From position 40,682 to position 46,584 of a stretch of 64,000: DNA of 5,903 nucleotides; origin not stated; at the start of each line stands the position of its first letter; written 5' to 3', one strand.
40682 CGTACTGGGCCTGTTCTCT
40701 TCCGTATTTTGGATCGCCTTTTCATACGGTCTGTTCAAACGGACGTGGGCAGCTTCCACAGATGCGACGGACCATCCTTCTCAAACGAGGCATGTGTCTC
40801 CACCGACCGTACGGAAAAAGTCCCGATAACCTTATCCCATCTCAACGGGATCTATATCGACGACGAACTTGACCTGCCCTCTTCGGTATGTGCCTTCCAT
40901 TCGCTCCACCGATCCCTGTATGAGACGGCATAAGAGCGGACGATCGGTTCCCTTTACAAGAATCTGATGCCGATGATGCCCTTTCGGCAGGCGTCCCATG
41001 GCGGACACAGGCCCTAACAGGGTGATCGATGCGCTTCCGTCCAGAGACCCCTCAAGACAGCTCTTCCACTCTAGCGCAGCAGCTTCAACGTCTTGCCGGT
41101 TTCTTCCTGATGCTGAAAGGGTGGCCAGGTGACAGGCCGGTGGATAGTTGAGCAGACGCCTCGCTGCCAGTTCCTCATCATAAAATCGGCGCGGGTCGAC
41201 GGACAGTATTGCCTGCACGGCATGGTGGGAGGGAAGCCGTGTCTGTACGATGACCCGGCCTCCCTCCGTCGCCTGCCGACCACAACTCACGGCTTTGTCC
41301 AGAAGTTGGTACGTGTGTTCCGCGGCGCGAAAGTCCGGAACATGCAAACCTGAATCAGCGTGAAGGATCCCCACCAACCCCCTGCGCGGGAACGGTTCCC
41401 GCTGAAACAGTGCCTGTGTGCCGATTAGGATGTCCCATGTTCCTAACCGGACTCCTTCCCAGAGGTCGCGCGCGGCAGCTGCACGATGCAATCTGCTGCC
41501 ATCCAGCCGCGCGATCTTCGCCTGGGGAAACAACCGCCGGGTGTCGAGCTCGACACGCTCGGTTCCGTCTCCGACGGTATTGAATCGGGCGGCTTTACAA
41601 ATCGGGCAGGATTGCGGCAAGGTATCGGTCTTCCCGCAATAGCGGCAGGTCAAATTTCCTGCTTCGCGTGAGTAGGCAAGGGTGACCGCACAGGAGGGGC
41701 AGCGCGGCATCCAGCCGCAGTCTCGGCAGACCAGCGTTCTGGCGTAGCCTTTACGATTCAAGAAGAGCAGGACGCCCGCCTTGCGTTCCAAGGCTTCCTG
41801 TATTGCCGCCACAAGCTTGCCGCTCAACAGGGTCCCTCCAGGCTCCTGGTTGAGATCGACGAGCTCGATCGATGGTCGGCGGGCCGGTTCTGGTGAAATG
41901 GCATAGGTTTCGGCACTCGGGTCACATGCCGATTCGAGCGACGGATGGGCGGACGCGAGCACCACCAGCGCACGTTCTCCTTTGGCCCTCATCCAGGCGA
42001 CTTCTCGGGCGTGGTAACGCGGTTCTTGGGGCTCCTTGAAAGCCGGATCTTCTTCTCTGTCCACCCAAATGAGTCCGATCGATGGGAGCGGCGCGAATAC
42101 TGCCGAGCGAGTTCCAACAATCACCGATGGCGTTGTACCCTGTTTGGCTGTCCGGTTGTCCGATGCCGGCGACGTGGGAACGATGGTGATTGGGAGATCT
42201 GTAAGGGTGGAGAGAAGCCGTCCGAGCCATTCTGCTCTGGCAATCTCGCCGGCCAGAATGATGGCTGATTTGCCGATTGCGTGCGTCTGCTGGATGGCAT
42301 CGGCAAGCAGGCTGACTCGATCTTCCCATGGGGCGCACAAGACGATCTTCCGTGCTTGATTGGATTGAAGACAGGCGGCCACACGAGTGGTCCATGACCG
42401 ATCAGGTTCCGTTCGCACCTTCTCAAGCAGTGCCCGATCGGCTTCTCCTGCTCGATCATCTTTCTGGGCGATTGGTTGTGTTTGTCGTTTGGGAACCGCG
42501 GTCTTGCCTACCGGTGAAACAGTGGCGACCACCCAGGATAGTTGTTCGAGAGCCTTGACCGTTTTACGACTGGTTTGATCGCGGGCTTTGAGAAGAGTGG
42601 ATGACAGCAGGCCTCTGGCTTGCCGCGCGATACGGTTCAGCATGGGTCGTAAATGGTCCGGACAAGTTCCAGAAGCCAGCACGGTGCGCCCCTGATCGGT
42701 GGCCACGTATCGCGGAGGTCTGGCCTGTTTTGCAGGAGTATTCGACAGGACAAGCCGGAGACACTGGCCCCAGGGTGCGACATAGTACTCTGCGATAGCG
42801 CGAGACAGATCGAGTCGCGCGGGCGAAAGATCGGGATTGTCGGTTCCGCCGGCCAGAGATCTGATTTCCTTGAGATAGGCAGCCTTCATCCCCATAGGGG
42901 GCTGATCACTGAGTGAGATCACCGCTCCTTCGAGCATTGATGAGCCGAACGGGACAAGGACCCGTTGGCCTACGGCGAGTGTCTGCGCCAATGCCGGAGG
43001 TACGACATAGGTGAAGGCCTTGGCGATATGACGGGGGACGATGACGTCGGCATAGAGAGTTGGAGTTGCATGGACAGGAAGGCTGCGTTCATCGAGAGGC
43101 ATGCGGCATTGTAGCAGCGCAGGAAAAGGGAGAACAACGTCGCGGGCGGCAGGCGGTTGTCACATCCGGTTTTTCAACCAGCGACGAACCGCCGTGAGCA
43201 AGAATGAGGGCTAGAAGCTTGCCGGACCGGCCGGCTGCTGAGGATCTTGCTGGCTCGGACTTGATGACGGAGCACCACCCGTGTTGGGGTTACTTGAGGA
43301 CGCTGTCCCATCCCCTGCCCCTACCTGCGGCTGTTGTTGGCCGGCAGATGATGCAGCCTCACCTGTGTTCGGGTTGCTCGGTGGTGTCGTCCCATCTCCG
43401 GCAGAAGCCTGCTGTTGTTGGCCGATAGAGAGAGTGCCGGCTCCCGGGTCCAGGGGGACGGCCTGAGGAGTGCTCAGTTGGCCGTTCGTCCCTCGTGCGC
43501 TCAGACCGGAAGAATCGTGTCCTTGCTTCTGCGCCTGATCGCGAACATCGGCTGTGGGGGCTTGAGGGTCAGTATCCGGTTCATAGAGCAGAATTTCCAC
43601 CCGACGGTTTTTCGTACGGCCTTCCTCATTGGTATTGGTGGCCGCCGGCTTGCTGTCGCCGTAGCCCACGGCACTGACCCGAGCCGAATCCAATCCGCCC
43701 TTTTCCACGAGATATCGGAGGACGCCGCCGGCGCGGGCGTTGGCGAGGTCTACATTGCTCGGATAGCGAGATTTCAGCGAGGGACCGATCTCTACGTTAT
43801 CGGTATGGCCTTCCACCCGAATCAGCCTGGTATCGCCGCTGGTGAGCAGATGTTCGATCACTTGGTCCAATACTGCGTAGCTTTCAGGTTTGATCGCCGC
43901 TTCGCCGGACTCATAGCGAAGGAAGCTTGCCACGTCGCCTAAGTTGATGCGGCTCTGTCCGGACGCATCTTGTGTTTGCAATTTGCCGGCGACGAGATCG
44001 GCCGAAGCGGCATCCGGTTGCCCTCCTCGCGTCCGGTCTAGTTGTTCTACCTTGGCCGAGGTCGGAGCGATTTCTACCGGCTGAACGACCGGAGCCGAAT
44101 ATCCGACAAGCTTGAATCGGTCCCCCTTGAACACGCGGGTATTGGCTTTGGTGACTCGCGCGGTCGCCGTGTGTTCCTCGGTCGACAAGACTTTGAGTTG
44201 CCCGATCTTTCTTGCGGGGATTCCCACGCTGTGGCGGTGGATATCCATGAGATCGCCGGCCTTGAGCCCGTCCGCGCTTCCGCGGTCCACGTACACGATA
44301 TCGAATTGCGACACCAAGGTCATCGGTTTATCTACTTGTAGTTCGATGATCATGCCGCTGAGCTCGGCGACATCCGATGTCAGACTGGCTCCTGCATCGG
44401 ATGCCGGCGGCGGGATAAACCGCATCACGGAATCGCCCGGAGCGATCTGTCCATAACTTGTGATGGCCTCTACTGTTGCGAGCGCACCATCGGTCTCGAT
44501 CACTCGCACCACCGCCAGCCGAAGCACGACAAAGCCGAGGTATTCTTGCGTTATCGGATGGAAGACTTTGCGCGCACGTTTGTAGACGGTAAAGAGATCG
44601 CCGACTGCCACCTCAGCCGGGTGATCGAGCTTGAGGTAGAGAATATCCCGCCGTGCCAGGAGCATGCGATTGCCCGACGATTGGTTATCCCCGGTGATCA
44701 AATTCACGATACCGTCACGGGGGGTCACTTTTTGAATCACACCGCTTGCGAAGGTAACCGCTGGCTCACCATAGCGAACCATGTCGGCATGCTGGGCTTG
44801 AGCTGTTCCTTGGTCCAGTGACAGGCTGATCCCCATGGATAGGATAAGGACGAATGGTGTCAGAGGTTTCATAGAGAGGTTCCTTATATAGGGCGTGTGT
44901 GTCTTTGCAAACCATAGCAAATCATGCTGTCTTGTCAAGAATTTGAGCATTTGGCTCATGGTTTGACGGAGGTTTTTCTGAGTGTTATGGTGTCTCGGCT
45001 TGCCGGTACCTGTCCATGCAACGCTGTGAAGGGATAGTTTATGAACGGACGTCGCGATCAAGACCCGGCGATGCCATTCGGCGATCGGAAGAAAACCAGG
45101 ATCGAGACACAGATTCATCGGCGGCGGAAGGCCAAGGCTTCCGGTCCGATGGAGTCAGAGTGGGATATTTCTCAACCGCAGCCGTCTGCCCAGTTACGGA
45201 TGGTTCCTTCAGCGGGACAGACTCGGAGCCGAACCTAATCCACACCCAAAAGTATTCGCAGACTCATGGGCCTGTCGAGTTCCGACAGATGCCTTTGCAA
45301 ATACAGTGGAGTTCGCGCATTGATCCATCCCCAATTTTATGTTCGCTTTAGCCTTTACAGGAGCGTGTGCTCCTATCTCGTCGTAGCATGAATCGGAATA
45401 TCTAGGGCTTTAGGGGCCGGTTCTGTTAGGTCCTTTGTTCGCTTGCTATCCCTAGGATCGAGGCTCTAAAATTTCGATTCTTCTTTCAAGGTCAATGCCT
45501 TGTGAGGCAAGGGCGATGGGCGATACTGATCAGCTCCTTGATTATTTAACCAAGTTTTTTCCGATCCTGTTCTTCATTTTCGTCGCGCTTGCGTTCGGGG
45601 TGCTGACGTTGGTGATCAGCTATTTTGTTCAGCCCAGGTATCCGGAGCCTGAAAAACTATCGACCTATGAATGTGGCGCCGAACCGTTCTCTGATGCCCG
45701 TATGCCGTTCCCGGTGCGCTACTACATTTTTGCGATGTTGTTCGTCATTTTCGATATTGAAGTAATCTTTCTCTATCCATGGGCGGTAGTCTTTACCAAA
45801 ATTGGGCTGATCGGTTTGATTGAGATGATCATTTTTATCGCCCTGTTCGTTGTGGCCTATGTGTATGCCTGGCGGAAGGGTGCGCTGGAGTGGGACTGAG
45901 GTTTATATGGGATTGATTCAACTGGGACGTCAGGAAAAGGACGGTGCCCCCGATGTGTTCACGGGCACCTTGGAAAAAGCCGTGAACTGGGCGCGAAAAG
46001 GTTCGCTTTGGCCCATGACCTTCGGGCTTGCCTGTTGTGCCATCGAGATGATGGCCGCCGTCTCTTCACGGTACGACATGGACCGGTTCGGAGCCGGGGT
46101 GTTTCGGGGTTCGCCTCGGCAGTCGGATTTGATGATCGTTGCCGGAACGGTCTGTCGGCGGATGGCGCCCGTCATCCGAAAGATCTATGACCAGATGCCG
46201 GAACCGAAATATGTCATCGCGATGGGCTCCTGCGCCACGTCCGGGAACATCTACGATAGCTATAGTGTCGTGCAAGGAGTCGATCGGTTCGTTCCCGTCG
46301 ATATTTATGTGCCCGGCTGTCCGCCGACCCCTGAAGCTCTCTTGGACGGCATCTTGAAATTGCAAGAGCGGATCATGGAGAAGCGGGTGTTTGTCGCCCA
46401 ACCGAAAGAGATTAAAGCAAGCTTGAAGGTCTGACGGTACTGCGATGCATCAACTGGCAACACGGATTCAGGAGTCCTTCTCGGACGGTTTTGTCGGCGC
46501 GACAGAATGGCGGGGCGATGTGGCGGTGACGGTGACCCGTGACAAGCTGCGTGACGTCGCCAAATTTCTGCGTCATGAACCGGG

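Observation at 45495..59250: Complex I operon with non-canonical content: nuoA-B-C-D-G'-I-J-K-L-M-M'-N (two NuoM, no nuoE, nuoF or nuoH in cis)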

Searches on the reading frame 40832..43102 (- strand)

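Call 4: search_protein_families(library=pfam, proteins=[window:40832-43102:-])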
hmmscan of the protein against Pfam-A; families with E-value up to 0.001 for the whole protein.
window:40832-43102:- (756 aa): 3 families
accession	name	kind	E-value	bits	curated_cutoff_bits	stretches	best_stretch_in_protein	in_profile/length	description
PF17764.6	PriA_3primeBD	-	9.9e-20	70.6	22.7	1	19-119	1-95/96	3'DNA-binding domain (3'BD)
PF18074.6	PriA_C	-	9.2e-13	49.3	26.9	1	655-752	1-95/95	Primosomal protein N C-terminal domain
PF18319.7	Zn_ribbon_PriA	-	0.00034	21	26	1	468-492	1-25/27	PriA DNA helicase Cys-rich region (CRR) domain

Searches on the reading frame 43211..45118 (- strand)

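Call 4: search_protein_families(library=pfam, proteins=[window:43211-45118:-])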
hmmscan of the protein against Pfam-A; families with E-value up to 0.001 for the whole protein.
window:43211-45118:- (635 aa): 1 family
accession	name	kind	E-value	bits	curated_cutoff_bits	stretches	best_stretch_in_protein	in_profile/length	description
PF00691.25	OmpA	-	1.8e-18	67.1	27.2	1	402-505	2-98/98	OmpA family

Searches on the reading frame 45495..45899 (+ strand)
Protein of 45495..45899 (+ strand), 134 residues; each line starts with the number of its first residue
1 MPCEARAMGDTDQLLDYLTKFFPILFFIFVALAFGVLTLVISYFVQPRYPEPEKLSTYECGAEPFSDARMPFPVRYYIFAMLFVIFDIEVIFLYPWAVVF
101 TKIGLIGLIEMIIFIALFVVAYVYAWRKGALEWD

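Call 3: search_protein_families(library=pfam, proteins=[window:45495-45899:+])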
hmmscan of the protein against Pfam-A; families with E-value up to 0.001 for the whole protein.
window:45495-45899:+ (134 aa): 1 family
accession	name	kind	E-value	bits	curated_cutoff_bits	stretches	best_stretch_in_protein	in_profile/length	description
PF00507.24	Oxidored_q4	-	2e-39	134.2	23.3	1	36-133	2-99/99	NADH-ubiquinone/plastoquinone oxidoreductase, chain 3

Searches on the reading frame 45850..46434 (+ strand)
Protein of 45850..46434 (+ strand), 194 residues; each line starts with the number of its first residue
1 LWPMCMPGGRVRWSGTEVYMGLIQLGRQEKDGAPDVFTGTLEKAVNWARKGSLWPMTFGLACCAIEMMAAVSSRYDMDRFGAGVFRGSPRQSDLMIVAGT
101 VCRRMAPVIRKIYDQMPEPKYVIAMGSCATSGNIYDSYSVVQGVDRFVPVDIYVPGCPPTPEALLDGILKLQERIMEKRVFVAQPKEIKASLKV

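Call 3: search_protein_families(library=pfam, proteins=[window:45850-46434:+])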
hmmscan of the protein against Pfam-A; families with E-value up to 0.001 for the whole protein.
window:45850-46434:+ (194 aa): 1 family
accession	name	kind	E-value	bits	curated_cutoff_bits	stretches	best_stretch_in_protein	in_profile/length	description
PF01058.29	Oxidored_q6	-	4.7e-30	104.4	27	1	62-171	1-128/128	NADH ubiquinone oxidoreductase, 20 Kd subunit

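Call 8: search_protein_families(library=ncbifam, proteins=[window:45850-46434:+], max_evalue=1e-10)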
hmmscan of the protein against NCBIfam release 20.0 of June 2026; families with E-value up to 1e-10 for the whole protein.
window:45850-46434:+ (194 aa): 11 families
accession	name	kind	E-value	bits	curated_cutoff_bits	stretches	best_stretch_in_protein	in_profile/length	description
NF005012.1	PRK06411.1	subfamily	2.6e-76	254.8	116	1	31-179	14-162/166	NADH-quinone oxidoreductase subunit NuoB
TIGR01957.1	nuoB_fam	subfamily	2.8e-72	241.4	142.7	1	36-177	2-144/145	NADH-quinone oxidoreductase subunit B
NF011394.0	PRK14819.1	equivalog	5.2e-70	236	312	1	35-180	15-161/264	NADH-quinone oxidoreductase subunit B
NF011390.0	PRK14815.1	equivalog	9.7e-70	233.6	281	1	35-181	17-163/183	NADH dehydrogenase subunit B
NF009808.0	PRK13292.1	equivalog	1.7e-69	234.6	1156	1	31-178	5-152/791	NADH-quinone oxidoreductase subunit B/C/D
NF011388.0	PRK14813.1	equivalog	4.4e-61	206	294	1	35-186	12-164/189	NADH dehydrogenase subunit B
NF011391.0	PRK14816.1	equivalog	1.7e-60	204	283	1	28-184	29-186/196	NADH-quinone oxidoreductase subunit B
NF011395.0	PRK14820.1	equivalog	1.8e-59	200.5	263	1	34-181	16-163/180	NADH-quinone oxidoreductase subunit B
NF011393.0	PRK14818.1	equivalog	7.4e-59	198.1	255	1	37-180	17-160/173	NADH dehydrogenase subunit B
NF011392.0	PRK14817.1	equivalog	9e-58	195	271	1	31-187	16-172/182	NADH-quinone oxidoreductase subunit B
NF011389.0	PRK14814.1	equivalog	6e-57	192.5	285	1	20-178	1-160/186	NADH dehydrogenase subunit B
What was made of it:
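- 45907..46434 (+): nuoB (175 aa), carrying the cluster N2 ligands. PF01058 and NCBIfam NuoB at 255 bits (calls 3, 8).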
